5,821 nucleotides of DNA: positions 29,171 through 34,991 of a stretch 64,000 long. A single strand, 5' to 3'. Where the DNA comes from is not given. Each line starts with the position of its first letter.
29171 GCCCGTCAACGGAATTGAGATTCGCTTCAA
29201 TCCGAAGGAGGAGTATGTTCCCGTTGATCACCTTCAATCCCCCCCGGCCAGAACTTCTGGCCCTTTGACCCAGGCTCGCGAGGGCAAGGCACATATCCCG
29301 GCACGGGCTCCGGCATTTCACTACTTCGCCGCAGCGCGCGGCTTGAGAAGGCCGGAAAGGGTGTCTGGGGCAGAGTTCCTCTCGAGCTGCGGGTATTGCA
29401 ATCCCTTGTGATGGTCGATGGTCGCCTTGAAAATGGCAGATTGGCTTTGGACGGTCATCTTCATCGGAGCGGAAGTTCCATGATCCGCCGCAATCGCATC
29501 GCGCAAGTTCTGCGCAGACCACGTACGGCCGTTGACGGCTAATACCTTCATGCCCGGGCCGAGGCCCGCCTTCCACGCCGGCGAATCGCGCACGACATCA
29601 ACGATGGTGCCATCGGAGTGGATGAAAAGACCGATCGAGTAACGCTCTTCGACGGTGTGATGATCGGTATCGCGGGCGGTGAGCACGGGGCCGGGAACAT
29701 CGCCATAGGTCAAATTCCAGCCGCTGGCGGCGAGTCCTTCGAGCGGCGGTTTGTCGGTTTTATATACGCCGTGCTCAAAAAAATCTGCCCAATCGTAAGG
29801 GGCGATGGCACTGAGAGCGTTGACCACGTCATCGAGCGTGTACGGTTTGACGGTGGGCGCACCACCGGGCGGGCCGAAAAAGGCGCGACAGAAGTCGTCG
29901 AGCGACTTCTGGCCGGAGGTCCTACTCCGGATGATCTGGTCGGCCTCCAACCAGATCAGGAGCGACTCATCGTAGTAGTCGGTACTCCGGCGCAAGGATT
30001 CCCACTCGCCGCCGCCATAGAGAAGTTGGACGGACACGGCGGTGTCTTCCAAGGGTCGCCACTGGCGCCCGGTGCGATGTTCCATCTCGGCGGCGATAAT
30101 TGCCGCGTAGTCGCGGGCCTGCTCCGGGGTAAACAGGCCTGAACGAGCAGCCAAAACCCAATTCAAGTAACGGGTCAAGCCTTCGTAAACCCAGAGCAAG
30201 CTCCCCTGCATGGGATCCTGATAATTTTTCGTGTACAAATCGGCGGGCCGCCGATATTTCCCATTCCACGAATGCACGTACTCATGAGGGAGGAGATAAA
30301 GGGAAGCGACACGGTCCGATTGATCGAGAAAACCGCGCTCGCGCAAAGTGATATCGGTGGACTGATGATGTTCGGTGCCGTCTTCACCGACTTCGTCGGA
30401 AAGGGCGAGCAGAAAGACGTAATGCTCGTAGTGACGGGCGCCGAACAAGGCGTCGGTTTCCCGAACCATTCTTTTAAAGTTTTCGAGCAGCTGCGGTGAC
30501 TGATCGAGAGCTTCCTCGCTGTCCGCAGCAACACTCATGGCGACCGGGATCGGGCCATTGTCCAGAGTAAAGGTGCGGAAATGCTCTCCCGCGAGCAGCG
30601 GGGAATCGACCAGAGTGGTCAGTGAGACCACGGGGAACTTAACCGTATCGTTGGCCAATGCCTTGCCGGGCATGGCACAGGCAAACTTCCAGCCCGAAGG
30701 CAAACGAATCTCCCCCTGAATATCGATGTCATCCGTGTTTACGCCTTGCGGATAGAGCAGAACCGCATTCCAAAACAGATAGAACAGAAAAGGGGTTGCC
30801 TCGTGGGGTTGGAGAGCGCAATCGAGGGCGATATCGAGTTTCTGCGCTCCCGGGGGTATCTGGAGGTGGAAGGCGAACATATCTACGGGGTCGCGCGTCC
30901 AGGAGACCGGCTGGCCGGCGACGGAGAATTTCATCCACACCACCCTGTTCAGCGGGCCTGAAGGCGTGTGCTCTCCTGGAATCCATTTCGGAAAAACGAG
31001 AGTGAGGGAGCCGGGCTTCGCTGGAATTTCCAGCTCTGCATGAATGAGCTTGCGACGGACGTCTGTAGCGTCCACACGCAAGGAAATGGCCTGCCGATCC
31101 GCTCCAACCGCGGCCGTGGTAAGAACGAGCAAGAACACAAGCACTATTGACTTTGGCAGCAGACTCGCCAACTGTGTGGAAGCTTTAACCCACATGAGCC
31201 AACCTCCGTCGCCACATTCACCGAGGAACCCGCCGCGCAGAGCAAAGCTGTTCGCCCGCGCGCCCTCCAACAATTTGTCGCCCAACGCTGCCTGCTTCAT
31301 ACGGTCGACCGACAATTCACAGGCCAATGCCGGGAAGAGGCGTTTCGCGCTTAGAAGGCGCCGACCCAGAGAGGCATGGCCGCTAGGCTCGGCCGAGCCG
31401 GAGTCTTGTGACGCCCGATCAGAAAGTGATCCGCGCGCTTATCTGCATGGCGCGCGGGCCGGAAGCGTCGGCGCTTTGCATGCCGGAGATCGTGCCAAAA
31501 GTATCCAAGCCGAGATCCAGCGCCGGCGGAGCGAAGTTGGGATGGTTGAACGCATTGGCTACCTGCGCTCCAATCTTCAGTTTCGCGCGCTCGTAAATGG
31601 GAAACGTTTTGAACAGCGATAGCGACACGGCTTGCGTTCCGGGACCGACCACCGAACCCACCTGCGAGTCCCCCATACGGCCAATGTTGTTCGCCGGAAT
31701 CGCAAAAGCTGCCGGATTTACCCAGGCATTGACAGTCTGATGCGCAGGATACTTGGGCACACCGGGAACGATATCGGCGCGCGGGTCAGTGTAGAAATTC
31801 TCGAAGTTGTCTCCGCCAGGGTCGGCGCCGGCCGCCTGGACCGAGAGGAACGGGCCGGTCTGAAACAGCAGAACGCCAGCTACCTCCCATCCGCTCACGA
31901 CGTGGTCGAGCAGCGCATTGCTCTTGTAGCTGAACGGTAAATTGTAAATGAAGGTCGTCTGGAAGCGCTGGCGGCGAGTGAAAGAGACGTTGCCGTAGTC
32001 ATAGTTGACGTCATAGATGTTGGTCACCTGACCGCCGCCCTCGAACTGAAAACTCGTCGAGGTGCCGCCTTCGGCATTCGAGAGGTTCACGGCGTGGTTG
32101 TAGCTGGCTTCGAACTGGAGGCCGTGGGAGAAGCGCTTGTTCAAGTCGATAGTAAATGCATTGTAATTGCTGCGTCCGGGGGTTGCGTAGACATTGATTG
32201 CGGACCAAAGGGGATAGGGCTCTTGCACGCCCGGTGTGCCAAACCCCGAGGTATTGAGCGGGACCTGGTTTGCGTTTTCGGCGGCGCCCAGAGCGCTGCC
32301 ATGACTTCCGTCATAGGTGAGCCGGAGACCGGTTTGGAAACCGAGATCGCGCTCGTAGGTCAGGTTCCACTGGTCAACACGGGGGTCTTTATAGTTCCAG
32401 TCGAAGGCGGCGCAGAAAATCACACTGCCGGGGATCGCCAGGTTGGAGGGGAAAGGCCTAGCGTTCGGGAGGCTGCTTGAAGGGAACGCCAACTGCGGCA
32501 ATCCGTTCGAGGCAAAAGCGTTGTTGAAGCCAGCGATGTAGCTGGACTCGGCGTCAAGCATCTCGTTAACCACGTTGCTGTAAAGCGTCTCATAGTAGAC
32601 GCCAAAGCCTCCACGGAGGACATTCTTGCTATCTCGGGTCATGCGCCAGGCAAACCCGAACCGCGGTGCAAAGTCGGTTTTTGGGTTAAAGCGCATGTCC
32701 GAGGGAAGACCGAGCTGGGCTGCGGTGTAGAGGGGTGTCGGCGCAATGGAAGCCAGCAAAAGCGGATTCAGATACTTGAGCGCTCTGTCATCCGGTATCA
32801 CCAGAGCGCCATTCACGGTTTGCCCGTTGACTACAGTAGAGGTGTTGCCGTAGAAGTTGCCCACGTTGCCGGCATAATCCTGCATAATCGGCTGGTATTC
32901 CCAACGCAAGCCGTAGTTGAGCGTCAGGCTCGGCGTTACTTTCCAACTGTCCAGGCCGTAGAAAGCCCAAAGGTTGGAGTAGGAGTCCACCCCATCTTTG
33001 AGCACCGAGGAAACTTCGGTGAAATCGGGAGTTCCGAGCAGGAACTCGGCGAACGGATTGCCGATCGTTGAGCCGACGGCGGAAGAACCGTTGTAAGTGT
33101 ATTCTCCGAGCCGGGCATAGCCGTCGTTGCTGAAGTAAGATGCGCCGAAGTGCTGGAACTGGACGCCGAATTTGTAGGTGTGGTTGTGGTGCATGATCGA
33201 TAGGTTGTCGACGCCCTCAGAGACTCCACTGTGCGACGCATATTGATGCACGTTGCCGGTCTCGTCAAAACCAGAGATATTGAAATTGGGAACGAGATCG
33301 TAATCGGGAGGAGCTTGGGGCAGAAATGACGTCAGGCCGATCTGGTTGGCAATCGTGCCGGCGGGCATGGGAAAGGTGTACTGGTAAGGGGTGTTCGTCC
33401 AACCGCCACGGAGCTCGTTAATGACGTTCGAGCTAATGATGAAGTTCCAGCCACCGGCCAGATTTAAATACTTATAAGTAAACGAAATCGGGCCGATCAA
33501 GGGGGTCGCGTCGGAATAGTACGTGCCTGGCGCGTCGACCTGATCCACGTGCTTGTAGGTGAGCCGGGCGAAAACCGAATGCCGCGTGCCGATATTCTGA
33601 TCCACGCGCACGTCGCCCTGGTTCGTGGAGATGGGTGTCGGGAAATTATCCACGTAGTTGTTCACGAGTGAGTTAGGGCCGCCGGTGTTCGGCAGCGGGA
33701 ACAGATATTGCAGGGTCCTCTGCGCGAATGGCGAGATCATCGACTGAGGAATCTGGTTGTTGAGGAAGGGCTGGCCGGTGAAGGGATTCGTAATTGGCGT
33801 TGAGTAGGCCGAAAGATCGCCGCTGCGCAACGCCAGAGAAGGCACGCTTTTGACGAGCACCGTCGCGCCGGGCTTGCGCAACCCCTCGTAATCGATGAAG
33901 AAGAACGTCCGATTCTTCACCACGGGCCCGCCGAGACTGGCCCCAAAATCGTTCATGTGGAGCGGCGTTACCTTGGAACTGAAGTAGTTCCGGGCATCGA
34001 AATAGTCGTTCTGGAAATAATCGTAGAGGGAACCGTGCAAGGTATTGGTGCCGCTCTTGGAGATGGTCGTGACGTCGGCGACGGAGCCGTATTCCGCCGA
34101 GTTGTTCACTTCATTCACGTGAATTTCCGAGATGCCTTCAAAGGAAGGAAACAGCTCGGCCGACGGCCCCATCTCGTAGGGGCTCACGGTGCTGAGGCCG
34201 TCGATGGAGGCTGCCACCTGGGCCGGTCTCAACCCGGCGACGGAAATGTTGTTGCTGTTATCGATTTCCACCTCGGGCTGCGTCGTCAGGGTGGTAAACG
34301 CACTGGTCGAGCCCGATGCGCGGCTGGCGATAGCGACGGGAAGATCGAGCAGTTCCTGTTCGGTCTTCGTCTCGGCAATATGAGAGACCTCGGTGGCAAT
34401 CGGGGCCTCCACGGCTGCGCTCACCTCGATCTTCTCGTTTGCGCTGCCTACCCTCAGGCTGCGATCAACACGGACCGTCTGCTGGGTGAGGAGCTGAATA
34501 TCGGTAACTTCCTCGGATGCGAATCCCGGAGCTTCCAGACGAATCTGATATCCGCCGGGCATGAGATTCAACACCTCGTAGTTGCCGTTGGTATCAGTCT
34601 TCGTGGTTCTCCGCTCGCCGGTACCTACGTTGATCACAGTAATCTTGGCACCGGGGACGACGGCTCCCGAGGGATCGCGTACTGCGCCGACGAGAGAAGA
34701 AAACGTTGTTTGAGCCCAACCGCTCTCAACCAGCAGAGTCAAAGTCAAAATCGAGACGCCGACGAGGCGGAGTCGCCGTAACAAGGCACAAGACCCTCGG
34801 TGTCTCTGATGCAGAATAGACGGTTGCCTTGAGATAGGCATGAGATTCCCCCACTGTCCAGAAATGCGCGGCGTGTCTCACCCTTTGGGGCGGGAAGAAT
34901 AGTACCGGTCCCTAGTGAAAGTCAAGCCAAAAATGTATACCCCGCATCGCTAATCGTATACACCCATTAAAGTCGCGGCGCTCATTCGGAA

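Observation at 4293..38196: Seven copies of a fixed-geometry bipartite site (GTAYAC-N15-GTRTAC) fused to a sigma70-like promoter, upstream of non-homologous transport and peptidase genes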

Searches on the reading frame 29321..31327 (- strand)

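Call 7: search_protein_families(library=pfam, proteins=[window:29321-31327:-])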
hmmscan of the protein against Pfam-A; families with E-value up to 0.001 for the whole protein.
window:29321-31327:- (668 aa): 3 families
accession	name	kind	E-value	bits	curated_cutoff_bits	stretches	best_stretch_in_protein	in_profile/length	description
PF05299.18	Peptidase_M61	-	8.6e-31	107.2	22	1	343-457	3-117/118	M61 glycyl aminopeptidase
PF17899.6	Peptidase_M61_N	-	1.1e-26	94.3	23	1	83-248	2-168/168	Peptidase M61 N-terminal domain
PF17820.7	PDZ_6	-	1.6e-06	28.2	27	1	575-622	2-50/54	PDZ domain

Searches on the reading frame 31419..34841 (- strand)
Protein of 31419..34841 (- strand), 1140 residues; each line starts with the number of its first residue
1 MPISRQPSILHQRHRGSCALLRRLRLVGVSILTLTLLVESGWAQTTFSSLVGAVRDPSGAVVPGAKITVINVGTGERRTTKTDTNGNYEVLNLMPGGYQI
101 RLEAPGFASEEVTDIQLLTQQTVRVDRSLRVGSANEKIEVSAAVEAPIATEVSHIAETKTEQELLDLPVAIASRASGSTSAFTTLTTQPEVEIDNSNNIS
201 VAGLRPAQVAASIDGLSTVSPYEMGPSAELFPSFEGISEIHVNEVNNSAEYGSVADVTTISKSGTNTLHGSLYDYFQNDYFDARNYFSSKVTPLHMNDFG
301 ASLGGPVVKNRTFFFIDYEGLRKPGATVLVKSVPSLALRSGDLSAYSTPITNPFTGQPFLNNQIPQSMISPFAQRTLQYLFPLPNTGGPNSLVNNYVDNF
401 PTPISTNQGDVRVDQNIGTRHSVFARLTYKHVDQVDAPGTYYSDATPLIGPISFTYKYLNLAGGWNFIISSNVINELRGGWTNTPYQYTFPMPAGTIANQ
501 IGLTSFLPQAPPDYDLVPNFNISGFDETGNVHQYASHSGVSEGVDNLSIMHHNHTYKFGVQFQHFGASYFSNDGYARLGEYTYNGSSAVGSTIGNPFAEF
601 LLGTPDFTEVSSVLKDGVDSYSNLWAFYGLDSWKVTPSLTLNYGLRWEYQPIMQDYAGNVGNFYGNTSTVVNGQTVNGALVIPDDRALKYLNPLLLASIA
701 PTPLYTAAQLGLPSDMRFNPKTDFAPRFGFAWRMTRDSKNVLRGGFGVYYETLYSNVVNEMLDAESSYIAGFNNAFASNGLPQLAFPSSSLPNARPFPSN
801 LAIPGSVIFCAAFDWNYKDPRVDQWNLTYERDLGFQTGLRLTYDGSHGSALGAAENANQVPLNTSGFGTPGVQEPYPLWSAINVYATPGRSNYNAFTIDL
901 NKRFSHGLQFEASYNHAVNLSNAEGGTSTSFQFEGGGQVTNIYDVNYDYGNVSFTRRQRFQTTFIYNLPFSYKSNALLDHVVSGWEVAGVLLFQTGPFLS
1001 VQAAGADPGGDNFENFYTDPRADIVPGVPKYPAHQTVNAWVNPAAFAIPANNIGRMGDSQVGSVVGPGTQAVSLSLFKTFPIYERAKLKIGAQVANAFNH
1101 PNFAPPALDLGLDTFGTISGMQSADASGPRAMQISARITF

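Call 7: search_protein_families(library=pfam, proteins=[window:31419-34841:-])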
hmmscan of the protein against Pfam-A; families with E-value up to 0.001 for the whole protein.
window:31419-34841:- (1140 aa): 4 families
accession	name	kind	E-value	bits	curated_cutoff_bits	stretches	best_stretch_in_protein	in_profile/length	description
PF25183.1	OMP_b-brl_4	-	4.5e-202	674.1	30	1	260-1133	1-838/838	Outer membrane beta barrel domain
PF13620.12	CarboxypepD_reg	-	2.8e-20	72.9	32.3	1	50-129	2-81/82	Carboxypeptidase regulatory-like domain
PF13715.12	CarbopepD_reg_2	-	3.4e-05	24.2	32.2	1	52-124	3-71/88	CarboxypepD_reg-like domain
PF17210.9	SdrD_B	-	0.00021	21.9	29.7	1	56-106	18-68/112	SdrD B-like domain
